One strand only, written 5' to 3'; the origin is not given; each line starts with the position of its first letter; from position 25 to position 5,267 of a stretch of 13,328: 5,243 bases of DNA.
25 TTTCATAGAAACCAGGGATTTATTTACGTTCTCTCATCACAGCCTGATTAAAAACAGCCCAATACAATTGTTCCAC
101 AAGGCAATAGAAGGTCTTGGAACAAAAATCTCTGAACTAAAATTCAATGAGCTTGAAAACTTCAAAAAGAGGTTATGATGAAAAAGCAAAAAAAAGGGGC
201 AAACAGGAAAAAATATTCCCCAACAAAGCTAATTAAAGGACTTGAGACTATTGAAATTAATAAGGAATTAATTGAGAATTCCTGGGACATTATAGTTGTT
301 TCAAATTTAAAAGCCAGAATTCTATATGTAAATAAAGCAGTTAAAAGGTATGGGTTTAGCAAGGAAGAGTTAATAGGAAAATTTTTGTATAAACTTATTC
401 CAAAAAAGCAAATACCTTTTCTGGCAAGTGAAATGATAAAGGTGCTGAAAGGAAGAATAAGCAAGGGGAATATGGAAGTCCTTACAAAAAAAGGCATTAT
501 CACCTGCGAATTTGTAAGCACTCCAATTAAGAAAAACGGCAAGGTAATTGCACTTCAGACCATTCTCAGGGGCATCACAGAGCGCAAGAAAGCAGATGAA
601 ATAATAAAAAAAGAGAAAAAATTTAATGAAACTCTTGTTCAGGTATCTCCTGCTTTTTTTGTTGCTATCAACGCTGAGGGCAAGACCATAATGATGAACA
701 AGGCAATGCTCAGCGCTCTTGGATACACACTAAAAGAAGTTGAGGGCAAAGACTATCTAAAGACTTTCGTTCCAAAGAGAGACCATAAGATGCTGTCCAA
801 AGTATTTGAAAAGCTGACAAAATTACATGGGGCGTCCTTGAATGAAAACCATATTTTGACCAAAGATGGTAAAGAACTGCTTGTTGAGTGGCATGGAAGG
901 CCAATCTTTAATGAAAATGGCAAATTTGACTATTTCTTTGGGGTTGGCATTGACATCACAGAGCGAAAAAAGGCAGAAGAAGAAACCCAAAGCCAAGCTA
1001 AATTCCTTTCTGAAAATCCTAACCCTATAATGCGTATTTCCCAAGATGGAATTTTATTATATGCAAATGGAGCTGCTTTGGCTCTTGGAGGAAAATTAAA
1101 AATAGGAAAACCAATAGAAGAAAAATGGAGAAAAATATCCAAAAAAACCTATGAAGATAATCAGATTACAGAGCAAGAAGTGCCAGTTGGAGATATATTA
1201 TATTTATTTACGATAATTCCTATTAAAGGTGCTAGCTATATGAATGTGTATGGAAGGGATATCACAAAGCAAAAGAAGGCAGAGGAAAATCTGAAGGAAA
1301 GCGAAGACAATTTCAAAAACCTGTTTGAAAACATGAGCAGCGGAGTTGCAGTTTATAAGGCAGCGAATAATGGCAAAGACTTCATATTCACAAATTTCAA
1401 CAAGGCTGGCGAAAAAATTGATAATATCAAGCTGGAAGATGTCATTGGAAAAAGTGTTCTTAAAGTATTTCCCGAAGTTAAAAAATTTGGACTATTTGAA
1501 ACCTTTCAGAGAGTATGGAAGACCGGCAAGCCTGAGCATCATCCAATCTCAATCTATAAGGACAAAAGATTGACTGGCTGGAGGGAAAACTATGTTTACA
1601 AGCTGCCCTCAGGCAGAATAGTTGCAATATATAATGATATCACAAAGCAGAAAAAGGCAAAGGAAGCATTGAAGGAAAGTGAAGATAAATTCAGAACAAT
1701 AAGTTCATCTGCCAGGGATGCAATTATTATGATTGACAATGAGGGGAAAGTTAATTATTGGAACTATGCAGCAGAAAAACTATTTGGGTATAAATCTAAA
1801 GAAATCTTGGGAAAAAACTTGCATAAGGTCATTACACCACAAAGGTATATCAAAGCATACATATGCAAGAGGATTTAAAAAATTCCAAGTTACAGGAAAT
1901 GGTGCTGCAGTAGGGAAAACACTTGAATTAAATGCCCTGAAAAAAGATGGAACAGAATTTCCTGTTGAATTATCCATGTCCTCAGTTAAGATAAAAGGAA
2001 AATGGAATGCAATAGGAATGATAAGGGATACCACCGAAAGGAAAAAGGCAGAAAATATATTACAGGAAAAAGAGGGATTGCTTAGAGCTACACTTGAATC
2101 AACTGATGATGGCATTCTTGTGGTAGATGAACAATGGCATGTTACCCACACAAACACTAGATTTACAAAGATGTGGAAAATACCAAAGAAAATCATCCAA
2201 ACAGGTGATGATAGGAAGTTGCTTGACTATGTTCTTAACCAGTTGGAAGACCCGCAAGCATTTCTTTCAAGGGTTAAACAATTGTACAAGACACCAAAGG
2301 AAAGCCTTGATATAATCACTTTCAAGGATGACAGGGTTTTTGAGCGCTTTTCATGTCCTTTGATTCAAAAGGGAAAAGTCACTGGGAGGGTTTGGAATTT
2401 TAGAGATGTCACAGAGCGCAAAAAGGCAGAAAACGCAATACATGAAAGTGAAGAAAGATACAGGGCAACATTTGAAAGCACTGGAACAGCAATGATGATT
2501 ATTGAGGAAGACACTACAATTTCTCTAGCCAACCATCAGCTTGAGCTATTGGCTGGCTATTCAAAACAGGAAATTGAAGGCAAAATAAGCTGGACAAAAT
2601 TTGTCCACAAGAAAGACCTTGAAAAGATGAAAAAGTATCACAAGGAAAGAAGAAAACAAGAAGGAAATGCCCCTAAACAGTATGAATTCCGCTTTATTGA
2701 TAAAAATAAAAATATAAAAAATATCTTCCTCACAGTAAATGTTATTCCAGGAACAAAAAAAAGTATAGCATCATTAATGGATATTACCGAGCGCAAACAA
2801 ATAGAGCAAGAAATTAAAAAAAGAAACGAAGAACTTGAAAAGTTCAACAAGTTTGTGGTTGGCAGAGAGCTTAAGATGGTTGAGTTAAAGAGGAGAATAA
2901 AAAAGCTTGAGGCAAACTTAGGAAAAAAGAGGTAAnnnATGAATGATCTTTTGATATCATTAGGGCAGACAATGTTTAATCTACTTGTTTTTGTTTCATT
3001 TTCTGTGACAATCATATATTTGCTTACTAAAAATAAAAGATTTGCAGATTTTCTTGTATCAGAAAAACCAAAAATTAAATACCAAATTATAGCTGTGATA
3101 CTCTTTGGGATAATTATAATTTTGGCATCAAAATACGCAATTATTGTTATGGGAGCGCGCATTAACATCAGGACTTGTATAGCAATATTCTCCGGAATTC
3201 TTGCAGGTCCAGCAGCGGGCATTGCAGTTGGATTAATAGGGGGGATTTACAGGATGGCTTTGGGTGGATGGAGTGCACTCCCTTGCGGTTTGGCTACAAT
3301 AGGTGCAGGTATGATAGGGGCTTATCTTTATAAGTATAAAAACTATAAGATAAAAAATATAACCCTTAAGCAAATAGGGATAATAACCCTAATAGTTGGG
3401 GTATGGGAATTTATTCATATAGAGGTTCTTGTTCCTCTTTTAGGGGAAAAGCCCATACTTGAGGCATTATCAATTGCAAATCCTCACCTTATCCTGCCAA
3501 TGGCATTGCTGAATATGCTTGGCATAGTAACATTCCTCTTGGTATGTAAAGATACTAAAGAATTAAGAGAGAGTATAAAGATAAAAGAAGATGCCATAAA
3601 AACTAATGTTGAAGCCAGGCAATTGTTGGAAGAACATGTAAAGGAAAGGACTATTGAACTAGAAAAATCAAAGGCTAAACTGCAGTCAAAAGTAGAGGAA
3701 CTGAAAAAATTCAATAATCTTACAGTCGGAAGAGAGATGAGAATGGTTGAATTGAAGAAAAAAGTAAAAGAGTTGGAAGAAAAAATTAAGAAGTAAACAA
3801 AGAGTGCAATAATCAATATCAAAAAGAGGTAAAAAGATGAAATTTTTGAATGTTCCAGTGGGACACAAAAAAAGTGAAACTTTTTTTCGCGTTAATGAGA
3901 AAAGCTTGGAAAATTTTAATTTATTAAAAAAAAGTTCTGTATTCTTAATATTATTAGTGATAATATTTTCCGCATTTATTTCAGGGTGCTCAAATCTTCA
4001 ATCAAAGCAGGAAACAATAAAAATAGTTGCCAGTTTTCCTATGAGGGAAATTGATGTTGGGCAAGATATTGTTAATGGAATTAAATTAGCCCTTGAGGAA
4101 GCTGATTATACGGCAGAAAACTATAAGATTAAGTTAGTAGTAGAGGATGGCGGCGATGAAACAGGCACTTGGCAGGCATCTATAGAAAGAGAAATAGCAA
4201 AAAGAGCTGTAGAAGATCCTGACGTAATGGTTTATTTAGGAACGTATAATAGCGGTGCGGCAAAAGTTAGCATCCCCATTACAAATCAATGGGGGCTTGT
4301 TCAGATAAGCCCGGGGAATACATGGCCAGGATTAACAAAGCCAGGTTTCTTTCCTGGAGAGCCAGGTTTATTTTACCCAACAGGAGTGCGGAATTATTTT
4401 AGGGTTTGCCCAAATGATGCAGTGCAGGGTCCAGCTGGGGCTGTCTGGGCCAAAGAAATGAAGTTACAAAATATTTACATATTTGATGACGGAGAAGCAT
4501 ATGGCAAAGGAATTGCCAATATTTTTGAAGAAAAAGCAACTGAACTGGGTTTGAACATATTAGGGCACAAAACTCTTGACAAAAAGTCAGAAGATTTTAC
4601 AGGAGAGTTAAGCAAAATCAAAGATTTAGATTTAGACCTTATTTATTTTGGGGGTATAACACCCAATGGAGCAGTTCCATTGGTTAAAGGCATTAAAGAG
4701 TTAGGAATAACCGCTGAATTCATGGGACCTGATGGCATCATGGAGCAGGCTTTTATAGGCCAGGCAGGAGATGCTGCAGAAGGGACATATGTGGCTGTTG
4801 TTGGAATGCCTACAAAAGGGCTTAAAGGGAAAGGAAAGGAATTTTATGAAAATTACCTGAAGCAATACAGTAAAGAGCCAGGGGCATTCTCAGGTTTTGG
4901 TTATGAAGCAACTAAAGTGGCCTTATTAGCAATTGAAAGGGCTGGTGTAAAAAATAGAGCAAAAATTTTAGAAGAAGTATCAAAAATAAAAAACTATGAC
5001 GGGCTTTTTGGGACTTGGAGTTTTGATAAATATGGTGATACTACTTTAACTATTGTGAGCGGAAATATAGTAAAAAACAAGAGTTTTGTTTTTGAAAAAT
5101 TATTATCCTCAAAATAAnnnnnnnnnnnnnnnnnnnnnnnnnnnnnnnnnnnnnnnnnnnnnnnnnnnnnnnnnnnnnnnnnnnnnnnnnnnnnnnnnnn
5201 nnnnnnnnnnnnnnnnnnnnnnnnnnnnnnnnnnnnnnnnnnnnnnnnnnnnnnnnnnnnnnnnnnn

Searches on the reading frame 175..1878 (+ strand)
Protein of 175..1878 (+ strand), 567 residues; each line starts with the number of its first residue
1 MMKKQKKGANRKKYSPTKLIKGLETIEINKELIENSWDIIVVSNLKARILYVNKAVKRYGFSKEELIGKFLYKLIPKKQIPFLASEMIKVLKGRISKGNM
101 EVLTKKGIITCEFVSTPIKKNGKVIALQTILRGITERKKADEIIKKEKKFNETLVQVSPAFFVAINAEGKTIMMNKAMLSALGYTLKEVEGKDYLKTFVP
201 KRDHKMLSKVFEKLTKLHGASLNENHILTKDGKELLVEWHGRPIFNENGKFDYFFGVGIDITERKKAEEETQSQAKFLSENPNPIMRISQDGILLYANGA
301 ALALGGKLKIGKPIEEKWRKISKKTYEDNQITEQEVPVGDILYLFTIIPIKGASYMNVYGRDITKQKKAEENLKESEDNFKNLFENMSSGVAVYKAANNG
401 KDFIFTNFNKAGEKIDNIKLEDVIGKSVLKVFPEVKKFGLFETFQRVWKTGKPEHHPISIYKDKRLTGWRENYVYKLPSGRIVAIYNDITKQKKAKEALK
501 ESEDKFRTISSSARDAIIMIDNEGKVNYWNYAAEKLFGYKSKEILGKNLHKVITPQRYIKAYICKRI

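Call 9: search_protein_families(library=pfam, proteins=[window:175-1878:+])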
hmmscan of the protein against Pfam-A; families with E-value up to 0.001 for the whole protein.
window:175-1878:+ (567 aa): 7 families
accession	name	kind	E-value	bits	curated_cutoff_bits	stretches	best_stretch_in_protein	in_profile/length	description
PF00989.32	PAS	-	5e-39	133.3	22.6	3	506-556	3-53/113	PAS fold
PF08448.16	PAS_4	-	1.5e-36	125.4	23.1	3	34-138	2-109/110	PAS fold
PF13426.13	PAS_9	-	3.7e-36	123.9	27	3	160-263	3-103/103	PAS domain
PF13188.13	PAS_8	-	7.5e-20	70.5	21.8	1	505-553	2-47/65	PAS domain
PF08447.18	PAS_3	-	2.3e-17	63.5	25.6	1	172-257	2-88/89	PAS fold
PF12860.13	PAS_7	-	1.1e-06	29.2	27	0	514-554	5-46/115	PAS fold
PF24820.1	Diguanyl_cycl_sensor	-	4.8e-06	26.9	28.1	0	514-553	6-45/109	Diguanylate cyclase-like sensor domain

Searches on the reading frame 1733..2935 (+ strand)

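Call 9: search_protein_families(library=pfam, proteins=[window:1733-2935:+])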
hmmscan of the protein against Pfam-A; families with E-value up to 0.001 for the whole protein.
window:1733-2935:+ (400 aa): 7 families
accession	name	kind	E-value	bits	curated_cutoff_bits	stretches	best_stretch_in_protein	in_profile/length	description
PF13426.13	PAS_9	-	5.5e-17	62.4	27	1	253-353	3-103/103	PAS domain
PF00989.32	PAS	-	2.6e-13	50.4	22.6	1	241-335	1-91/113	PAS fold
PF13188.13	PAS_8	-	3.5e-11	43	21.8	2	116-176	2-59/65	PAS domain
PF12860.13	PAS_7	-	1.3e-10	41.9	27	1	121-233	1-114/115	PAS fold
PF08447.18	PAS_3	-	2.9e-09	37.5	25.6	1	266-339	4-76/89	PAS fold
PF08448.16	PAS_4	-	1e-08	35.8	23.1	1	121-230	1-109/110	PAS fold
PF24820.1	Diguanyl_cycl_sensor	-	0.00018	21.8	28.1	0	252-341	7-99/109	Diguanylate cyclase-like sensor domain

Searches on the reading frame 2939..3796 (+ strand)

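Call 9: search_protein_families(library=pfam, proteins=[window:2939-3796:+])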
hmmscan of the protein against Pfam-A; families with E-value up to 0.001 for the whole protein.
window:2939-3796:+ (285 aa): 2 families
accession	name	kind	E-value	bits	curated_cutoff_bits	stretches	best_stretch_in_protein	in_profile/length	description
PF07694.17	5TM-5TMR_LYT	-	2.1e-26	93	24.6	1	36-205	5-168/169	5TMR of 5TMR-LYT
PF12822.12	ECF_trnsprt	-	1.6e-05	25.4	30.7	1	50-193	4-149/169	ECF transporter, substrate-specific component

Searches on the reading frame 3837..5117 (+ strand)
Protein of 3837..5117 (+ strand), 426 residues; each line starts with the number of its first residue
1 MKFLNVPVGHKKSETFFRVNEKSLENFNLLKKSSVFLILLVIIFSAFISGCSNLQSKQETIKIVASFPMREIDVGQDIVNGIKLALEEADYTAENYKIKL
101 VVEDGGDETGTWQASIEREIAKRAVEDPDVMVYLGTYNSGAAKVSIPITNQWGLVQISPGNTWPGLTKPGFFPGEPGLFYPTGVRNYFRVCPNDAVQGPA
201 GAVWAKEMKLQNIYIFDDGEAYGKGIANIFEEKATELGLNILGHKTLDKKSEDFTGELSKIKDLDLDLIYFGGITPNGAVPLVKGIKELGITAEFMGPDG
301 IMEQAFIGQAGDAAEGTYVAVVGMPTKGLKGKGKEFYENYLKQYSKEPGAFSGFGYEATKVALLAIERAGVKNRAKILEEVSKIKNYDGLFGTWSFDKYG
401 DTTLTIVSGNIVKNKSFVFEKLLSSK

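Call 9: search_protein_families(library=pfam, proteins=[window:3837-5117:+])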
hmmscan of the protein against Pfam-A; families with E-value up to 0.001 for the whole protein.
window:3837-5117:+ (426 aa): 3 families
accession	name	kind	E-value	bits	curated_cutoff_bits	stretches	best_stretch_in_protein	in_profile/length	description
PF13458.12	Peripla_BP_6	-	1.7e-35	123.7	31.7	1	73-398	16-324/343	Periplasmic binding protein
PF01094.35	ANF_receptor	-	2.9e-13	50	25.4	1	94-403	21-341/353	Receptor family ligand binding region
PF13433.12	Peripla_BP_5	-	0.00037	20.2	27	0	204-383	128-308/363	Periplasmic binding protein domain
